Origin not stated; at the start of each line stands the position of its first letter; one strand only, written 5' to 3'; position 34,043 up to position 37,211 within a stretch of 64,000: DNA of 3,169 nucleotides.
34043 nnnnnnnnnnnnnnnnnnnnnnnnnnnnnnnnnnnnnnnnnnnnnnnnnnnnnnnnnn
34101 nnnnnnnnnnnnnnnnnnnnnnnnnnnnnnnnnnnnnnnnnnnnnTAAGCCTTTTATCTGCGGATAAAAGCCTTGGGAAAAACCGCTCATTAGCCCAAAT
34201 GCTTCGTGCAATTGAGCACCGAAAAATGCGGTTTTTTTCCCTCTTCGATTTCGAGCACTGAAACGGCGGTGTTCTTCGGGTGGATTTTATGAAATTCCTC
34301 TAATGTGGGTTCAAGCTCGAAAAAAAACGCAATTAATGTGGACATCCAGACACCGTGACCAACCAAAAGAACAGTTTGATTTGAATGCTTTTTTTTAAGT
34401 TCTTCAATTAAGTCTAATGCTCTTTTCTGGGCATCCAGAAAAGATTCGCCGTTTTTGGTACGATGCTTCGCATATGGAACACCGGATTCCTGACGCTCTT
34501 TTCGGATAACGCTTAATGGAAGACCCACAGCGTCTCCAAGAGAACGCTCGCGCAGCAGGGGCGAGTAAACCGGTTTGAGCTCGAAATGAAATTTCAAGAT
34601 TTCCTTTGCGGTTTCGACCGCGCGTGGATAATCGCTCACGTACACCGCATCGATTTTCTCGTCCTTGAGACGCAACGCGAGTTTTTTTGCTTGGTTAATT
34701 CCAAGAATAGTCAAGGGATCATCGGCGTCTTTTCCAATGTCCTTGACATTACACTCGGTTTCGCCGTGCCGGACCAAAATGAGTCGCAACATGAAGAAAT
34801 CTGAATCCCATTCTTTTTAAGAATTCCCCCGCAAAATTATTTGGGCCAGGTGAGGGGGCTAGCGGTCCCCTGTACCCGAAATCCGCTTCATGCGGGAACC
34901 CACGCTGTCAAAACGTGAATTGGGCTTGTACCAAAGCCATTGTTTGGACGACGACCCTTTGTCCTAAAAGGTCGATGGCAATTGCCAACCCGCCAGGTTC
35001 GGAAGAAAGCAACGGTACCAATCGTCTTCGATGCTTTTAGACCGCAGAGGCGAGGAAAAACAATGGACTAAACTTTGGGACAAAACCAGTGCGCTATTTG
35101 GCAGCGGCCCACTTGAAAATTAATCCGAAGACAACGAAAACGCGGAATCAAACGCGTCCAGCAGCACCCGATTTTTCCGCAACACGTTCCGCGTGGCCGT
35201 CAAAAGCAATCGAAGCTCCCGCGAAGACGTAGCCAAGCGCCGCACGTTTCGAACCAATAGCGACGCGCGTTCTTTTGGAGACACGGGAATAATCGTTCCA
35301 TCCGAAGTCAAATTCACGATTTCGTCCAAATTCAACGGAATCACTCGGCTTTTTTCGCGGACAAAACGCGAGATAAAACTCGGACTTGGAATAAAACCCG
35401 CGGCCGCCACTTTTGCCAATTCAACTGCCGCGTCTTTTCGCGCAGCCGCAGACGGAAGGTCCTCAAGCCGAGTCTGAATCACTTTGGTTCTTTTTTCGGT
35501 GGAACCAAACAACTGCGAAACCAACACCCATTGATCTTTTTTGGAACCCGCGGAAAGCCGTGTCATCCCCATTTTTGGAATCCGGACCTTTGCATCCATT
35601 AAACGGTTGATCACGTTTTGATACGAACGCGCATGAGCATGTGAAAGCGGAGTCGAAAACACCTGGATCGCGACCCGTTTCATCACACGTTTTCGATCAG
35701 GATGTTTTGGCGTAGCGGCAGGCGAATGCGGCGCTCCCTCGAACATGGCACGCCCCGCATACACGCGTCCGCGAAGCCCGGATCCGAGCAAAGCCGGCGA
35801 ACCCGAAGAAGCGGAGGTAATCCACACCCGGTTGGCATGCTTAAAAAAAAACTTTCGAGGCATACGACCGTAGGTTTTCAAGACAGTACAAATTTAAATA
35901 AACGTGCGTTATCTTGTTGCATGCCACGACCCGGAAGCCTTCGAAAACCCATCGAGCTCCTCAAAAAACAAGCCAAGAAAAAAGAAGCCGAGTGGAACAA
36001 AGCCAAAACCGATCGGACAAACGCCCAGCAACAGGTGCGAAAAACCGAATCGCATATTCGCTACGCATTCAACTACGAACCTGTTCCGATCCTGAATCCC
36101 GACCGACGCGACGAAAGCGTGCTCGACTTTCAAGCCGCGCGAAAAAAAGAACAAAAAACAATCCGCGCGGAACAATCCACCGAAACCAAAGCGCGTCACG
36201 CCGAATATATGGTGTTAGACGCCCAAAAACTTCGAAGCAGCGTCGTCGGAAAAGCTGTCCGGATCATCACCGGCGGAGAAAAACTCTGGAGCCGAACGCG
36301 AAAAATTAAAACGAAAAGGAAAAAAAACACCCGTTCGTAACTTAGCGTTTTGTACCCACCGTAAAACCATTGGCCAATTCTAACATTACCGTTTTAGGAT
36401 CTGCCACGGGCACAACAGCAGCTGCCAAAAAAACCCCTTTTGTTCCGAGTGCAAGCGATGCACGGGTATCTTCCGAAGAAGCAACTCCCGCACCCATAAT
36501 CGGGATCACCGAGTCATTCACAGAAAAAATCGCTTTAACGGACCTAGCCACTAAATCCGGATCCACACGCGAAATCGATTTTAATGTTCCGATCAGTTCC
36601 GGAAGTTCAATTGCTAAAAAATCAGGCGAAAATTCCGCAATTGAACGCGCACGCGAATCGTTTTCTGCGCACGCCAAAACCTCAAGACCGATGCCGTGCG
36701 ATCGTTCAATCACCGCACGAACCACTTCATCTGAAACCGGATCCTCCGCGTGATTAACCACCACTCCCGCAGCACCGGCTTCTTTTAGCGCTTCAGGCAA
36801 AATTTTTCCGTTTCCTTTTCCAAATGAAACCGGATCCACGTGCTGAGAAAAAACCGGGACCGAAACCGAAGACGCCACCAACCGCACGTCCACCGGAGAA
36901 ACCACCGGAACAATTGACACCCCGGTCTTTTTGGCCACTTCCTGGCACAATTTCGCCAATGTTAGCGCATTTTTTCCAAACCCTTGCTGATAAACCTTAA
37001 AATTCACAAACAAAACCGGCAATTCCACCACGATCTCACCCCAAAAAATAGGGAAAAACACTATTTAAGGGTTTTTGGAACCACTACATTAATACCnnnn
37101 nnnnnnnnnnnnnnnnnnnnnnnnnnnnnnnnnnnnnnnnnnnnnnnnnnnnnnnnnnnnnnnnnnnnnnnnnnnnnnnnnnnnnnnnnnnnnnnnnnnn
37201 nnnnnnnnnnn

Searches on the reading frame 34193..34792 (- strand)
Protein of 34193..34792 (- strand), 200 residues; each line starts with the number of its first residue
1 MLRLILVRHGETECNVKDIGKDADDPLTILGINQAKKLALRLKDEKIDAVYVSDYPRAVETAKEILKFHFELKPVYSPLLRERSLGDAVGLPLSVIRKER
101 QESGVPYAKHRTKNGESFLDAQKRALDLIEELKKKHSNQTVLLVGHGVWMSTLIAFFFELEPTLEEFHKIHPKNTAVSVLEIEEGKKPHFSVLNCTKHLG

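Call 24: search_protein_families(library=pfam, proteins=[window:34193-34792:-], max_evalue=0.0001)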
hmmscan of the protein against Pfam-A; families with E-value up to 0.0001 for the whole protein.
window:34193-34792:- (200 aa): 1 family
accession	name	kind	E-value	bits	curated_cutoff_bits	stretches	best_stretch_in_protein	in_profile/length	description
PF00300.27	His_Phos_1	-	4e-43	147.8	21.7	1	4-191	1-189/194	Histidine phosphatase superfamily (branch 1)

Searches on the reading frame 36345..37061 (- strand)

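Call 24: search_protein_families(library=pfam, proteins=[window:36345-37061:-], max_evalue=0.0001)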
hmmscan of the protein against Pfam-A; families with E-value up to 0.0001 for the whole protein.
window:36345-37061:- (239 aa): 1 family
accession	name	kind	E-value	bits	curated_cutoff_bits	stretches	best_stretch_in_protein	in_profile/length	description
PF00121.24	TIM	-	2.5e-22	80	20.1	1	15-221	1-237/245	Triosephosphate isomerase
